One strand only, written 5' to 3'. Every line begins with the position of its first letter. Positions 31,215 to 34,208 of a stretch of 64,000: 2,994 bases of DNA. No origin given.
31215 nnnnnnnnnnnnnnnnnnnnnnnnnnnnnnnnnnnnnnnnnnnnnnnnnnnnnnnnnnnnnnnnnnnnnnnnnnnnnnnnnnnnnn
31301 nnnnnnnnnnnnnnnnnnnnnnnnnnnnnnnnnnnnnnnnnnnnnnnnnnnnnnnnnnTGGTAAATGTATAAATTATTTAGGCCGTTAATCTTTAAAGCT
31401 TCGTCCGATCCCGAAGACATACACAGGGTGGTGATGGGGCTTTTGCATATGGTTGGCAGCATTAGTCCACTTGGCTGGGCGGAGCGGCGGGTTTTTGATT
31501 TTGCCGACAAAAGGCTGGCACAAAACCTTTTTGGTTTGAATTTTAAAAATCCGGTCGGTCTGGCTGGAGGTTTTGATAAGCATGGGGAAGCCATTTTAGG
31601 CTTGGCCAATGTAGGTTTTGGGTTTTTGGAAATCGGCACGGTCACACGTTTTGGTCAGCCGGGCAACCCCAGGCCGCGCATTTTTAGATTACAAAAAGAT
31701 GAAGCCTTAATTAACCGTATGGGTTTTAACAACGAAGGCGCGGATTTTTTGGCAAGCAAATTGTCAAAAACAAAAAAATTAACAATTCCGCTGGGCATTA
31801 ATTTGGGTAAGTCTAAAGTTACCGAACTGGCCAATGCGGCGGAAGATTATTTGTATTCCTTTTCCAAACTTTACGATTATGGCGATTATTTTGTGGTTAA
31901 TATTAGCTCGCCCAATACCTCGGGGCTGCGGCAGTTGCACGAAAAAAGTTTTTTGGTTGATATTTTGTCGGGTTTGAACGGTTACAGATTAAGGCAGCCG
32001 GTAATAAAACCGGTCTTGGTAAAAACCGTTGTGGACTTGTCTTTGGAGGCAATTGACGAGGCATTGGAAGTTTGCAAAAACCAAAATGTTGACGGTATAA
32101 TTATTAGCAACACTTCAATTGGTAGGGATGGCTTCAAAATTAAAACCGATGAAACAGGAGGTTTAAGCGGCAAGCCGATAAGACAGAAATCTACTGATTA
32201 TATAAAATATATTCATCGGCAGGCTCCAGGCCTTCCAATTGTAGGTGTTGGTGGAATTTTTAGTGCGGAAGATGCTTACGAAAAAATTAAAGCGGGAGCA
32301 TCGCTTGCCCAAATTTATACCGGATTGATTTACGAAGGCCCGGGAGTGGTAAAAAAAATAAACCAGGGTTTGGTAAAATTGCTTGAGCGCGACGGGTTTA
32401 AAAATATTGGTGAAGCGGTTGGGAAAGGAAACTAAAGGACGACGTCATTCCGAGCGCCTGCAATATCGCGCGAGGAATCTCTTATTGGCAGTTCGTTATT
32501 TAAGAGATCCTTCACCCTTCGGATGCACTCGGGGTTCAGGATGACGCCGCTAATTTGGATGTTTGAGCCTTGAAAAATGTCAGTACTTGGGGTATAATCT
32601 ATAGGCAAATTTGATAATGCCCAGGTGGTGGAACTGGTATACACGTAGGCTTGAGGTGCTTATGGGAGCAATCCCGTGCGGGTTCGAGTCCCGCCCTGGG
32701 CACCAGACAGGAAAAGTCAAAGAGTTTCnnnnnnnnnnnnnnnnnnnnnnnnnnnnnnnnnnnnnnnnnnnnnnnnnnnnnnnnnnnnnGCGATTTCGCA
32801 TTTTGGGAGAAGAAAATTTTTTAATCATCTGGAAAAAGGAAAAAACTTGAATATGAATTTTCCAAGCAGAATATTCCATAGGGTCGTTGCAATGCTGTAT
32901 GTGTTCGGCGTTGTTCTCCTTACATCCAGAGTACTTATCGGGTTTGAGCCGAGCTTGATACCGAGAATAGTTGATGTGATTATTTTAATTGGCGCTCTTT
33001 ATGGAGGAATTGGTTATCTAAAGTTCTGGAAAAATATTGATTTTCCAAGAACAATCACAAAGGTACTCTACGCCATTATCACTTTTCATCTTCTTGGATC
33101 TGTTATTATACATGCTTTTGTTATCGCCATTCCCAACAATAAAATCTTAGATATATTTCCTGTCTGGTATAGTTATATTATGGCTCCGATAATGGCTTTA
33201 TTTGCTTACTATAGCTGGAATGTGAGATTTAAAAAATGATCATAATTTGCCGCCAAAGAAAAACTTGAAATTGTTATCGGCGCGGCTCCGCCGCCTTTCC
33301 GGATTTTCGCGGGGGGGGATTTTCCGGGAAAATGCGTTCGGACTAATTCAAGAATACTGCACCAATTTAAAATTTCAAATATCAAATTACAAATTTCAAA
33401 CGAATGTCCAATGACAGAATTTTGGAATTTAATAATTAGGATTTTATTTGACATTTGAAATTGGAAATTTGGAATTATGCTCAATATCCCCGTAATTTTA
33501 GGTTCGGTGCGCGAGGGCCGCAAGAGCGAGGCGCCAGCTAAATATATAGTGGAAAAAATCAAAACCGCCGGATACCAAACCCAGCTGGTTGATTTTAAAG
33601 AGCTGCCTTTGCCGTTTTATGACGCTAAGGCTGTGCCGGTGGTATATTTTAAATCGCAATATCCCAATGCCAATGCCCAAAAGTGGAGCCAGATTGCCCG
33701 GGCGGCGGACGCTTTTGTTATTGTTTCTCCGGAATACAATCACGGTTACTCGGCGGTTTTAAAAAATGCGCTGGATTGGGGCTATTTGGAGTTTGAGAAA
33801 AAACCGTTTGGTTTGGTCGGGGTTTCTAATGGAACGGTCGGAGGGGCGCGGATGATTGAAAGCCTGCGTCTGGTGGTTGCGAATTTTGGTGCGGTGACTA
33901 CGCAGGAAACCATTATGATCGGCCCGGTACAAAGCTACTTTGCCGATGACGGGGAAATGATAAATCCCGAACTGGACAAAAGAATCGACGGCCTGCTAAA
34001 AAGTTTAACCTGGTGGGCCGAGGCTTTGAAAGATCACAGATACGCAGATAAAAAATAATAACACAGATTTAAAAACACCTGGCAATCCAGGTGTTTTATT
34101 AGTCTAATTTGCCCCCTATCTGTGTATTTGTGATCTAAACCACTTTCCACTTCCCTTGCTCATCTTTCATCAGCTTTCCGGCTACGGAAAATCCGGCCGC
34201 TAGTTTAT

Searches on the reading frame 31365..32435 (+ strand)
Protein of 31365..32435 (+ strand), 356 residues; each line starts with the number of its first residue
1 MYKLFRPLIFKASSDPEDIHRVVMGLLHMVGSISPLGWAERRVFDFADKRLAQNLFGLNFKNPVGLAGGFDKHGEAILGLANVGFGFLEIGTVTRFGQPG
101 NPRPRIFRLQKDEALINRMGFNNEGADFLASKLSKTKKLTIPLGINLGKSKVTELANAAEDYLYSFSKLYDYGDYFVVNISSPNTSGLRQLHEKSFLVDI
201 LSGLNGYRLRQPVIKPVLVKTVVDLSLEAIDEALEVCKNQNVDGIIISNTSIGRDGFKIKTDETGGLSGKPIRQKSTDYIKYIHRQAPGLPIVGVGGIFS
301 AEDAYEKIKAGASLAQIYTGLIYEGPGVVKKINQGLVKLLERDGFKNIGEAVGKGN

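Call 4: search_protein_families(library=pfam, proteins=[window:31365-32435:+], max_evalue=0.01)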
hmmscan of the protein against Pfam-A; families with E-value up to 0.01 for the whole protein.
window:31365-32435:+ (356 aa): 2 families
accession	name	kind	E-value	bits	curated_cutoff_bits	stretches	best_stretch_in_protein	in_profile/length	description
PF01180.27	DHO_dh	-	1.9e-80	270.6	27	1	51-340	2-291/291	Dihydroorotate dehydrogenase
PF03060.21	NMO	-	0.00032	20.7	28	1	126-322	47-226/331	Nitronate monooxygenase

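Call 8: search_protein_families(library=ncbifam, proteins=[window:31365-32435:+], max_evalue=1)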
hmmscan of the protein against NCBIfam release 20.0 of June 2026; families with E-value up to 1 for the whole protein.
window:31365-32435:+ (356 aa): 19 families
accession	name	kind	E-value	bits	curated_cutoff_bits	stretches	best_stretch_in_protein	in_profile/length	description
NF003652.0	PRK05286.2-5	equivalog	1.4e-131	438.9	267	1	2-348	4-352/353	quinone-dependent dihydroorotate dehydrogenase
NF003651.0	PRK05286.2-4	equivalog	4.8e-124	413.8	448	1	6-354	11-374/377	quinone-dependent dihydroorotate dehydrogenase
TIGR01036.1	pyrD_sub2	equivalog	2.3e-115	385.2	200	1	2-354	1-353/356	dihydroorotate dehydrogenase (quinone)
NF003645.0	PRK05286.1-2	equivalog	2.2e-110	368.9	366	1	14-354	16-353/359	quinone-dependent dihydroorotate dehydrogenase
NF003650.0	PRK05286.2-3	equivalog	3.5e-110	368.6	477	1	42-355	64-388/393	quinone-dependent dihydroorotate dehydrogenase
NF003648.0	PRK05286.2-1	equivalog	5e-106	354.6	433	1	1-354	3-354/360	quinone-dependent dihydroorotate dehydrogenase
NF003649.0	PRK05286.2-2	equivalog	6.2e-103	344.5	505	1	2-354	3-348/351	quinone-dependent dihydroorotate dehydrogenase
NF003646.0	PRK05286.1-4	equivalog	1.8e-101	339.4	457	1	1-337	2-337/341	quinone-dependent dihydroorotate dehydrogenase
NF003644.0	PRK05286.1-1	equivalog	1.7e-91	306.8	418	1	1-333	2-333/336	quinone-dependent dihydroorotate dehydrogenase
NF003647.0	PRK05286.1-5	equivalog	4.3e-86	288.9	619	1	1-353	1-351/354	quinone-dependent dihydroorotate dehydrogenase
TIGR01037.2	pyrD_sub1_fam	subfamily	7.4e-31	107.3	270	1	52-354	2-298/300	dihydroorotate dehydrogenase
NF005574.0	PRK07259.1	equivalog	1.2e-29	103.2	269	1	49-354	3-301/304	dihydroorotate dehydrogenase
NF041011.1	dihydoor_dh_Arch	equivalog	4.6e-27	94.9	330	1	55-354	3-286/289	dihydroorotate dehydrogenase PyrD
NF002702.0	PRK02506.1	equivalog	8.7e-19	67.8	301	1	92-354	46-308/313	dihydroorotate oxidase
NF006183.0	PRK08318.1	equivalog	3.4e-11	42.5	335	1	263-354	225-318/422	NAD-dependent dihydropyrimidine dehydrogenase subunit PreA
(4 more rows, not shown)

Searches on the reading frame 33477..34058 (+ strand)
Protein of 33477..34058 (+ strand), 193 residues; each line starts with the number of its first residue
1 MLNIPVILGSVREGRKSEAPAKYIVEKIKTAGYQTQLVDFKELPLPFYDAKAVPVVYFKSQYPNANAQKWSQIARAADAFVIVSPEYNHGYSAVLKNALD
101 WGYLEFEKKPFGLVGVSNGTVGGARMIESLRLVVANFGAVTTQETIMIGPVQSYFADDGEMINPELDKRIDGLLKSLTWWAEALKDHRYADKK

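Call 55: search_protein_families(library=pfam, proteins=[window:33477-34058:+], max_evalue=0.0001)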
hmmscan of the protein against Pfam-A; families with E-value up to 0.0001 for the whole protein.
window:33477-34058:+ (193 aa): 2 families
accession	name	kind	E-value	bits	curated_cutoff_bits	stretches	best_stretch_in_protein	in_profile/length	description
PF03358.20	FMN_red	-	1.2e-35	122.8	24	1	3-148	2-147/152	NADPH-dependent FMN reductase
PF02525.22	Flavodoxin_2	-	1.4e-08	35.1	27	1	4-100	3-101/198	Flavodoxin-like fold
